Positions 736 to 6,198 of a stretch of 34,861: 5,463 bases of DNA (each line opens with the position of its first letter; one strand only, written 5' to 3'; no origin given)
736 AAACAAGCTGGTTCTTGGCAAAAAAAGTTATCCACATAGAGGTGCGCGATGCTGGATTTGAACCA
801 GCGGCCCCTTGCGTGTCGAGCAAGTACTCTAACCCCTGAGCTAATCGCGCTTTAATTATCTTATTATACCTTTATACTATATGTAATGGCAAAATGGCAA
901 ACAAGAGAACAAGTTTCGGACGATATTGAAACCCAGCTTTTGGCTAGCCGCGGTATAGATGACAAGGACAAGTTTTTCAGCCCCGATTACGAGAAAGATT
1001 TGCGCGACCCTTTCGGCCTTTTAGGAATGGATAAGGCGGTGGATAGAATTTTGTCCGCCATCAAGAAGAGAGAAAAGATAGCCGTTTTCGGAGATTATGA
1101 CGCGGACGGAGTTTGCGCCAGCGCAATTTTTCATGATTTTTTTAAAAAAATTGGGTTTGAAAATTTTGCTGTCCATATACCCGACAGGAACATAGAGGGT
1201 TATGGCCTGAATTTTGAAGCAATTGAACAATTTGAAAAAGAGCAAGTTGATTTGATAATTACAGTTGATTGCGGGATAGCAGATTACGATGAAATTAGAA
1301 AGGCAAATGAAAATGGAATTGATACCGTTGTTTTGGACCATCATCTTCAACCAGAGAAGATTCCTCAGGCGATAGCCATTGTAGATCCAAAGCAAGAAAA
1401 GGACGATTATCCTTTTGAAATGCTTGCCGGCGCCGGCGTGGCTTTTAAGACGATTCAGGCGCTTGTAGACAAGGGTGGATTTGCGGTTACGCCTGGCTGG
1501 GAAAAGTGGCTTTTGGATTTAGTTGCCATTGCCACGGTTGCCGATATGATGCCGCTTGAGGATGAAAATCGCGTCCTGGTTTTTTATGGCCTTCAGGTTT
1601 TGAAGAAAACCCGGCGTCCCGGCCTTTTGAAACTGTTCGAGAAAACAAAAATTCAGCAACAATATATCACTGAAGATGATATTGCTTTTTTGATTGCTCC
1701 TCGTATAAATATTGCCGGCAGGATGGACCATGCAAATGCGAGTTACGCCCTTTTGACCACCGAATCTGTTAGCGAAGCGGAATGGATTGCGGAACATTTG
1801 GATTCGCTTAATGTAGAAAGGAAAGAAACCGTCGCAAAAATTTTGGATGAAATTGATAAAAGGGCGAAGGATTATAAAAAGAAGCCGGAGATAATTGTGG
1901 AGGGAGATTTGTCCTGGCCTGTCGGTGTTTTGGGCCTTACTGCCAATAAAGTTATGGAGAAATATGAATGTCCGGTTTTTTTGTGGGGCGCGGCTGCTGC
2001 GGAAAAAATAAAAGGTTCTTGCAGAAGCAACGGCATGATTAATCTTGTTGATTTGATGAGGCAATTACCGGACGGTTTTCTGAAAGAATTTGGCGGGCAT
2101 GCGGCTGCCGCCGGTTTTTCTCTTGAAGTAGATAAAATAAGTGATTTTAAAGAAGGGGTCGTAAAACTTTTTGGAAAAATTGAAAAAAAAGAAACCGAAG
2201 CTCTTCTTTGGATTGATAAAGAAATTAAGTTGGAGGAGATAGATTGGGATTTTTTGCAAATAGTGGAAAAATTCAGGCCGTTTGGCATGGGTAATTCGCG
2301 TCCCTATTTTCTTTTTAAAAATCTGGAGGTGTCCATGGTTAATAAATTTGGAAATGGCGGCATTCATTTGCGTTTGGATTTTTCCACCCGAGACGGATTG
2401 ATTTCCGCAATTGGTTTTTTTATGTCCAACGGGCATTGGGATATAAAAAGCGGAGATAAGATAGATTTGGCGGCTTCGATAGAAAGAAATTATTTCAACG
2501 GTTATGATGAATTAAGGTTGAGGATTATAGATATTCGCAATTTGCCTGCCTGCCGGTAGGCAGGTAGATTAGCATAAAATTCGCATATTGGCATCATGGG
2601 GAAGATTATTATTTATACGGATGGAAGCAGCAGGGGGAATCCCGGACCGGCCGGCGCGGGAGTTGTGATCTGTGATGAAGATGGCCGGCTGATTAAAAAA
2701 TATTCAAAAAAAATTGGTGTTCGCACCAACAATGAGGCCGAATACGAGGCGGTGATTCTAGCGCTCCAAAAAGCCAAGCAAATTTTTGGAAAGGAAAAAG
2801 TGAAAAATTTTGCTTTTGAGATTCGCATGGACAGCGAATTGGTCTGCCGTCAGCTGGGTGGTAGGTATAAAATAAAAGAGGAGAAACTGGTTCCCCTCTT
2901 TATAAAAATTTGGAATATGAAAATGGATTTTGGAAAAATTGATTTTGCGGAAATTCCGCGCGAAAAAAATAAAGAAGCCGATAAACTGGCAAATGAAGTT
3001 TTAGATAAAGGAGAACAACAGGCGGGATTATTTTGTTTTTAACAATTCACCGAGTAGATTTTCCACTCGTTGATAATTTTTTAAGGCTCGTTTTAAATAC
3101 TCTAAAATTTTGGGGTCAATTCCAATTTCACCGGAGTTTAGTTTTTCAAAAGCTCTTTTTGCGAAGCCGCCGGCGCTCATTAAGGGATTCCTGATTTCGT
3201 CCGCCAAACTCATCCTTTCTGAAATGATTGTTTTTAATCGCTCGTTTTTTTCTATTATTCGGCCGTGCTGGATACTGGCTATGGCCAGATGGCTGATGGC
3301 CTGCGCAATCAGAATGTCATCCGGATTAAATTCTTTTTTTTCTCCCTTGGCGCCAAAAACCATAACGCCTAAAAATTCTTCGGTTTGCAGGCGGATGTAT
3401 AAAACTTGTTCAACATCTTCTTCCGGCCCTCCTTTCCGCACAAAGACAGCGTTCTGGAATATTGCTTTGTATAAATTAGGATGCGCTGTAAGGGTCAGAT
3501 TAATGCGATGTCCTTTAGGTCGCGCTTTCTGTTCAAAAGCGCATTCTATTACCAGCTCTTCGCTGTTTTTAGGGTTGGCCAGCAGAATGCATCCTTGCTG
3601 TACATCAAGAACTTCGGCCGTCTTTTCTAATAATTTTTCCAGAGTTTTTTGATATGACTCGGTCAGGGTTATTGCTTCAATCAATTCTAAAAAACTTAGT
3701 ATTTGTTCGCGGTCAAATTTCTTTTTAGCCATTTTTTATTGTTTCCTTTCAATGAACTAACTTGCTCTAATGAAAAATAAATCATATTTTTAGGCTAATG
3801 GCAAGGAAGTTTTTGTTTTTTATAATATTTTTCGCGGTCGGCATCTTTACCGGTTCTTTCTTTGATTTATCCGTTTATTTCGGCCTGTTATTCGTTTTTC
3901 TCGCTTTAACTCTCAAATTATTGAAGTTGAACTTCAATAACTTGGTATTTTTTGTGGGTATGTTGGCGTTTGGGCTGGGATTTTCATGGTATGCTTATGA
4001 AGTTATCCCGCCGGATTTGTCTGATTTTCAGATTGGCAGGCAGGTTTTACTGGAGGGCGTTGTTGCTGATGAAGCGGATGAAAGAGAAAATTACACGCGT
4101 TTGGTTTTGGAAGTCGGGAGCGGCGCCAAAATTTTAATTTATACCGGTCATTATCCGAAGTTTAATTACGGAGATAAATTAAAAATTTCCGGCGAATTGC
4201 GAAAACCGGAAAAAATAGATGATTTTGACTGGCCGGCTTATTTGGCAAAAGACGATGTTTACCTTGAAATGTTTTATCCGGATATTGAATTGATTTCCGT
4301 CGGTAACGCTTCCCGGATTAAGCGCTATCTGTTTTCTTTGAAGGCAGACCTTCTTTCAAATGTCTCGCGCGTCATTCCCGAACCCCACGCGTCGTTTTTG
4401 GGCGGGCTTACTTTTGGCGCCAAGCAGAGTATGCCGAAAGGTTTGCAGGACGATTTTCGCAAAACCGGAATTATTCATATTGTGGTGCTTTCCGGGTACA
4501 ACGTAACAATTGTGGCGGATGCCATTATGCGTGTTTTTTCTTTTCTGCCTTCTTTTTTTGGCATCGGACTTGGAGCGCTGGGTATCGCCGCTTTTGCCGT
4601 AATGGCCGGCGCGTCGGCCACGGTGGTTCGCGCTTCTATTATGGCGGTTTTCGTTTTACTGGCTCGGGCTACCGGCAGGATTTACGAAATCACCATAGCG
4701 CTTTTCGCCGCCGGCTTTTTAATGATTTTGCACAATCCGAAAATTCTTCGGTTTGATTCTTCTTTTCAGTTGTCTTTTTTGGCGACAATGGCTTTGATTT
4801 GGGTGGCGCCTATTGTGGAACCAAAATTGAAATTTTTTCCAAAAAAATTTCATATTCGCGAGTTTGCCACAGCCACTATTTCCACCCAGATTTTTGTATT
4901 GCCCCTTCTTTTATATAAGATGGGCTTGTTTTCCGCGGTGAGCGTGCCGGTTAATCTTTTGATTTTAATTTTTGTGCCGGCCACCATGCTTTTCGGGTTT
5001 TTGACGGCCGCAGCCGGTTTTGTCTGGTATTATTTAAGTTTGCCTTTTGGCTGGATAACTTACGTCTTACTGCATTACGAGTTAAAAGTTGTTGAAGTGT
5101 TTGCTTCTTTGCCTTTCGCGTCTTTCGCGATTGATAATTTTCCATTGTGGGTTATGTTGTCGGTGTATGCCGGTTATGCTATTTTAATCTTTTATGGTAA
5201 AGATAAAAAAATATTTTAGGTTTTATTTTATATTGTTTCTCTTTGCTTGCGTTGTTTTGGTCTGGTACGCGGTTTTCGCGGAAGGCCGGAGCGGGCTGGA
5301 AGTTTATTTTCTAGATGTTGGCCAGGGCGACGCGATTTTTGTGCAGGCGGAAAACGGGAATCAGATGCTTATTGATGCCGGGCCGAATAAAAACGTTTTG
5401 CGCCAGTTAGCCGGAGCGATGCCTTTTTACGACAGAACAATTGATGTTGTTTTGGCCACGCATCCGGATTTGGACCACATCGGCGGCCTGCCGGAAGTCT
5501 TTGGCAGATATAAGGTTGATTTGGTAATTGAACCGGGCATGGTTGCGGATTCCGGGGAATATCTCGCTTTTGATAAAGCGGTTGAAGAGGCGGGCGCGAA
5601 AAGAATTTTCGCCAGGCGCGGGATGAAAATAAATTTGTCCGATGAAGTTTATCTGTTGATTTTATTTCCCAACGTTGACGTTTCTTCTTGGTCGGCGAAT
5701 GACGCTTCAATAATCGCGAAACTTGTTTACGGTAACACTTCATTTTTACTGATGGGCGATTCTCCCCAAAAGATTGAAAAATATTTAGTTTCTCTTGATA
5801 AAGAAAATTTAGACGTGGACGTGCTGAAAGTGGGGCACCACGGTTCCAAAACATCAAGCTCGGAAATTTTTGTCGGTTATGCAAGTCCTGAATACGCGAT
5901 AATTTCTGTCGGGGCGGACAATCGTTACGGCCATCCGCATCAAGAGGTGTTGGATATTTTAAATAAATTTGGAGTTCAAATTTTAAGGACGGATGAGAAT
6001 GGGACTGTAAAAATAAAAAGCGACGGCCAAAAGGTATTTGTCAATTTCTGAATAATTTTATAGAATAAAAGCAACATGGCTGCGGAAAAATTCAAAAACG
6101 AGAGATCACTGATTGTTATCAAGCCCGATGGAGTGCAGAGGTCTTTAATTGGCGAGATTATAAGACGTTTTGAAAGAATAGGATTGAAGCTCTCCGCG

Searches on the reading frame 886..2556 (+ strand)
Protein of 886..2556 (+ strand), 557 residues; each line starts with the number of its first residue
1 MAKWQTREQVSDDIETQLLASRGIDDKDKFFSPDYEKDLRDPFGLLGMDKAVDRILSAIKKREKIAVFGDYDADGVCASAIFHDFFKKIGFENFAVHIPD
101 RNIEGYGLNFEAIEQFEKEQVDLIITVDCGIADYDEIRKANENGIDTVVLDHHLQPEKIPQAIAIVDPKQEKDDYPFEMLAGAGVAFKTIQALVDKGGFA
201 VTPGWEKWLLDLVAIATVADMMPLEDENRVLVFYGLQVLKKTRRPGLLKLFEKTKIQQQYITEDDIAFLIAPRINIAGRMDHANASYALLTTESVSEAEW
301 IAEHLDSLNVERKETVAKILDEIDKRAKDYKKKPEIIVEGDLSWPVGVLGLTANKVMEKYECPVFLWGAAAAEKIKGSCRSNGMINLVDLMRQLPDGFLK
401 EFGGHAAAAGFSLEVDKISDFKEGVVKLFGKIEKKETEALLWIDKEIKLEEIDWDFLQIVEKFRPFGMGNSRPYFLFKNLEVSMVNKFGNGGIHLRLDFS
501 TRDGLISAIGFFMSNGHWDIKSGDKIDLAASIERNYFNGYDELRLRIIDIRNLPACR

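Call 80: search_protein_families(library=pfam, proteins=[window:886-2556:+], max_evalue=0.0001)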
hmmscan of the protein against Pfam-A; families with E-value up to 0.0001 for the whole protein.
window:886-2556:+ (557 aa): 3 families
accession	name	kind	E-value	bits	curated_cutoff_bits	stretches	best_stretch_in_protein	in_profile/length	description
PF01368.27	DHH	-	9.1e-25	87.8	28.1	1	64-217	1-125/125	DHH family, N-terminal domain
PF17768.7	RecJ_OB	-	1.9e-24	86.2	27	1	443-549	1-107/107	RecJ OB domain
PF02272.25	DHHA1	-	6.1e-12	46.3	25.9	1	337-425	5-96/102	DHHA1 domain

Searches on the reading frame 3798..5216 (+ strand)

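Call 80: search_protein_families(library=pfam, proteins=[window:3798-5216:+], max_evalue=0.0001)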
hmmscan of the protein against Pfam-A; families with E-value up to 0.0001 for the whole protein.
window:3798-5216:+ (473 aa): 2 families
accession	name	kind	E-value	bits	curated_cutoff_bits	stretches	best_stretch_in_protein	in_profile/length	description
PF03772.21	Competence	-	2.2e-46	158.9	23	1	204-467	1-267/270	Competence protein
PF13567.11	DUF4131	-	5.6e-16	59.1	31.6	1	28-165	9-164/165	Domain of unknown function (DUF4131)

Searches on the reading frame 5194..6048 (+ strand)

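Call 80: search_protein_families(library=pfam, proteins=[window:5194-6048:+], max_evalue=0.0001)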
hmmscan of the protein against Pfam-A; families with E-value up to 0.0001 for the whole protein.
window:5194-6048:+ (285 aa): 2 families
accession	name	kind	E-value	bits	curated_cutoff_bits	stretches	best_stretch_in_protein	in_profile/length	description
PF00753.33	Lactamase_B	-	1.6e-13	51.5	22.7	1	41-240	2-195/196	Metallo-beta-lactamase superfamily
PF12706.13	Lactamase_B_2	-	1.1e-05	25.6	27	1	58-116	3-66/200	Beta-lactamase superfamily domain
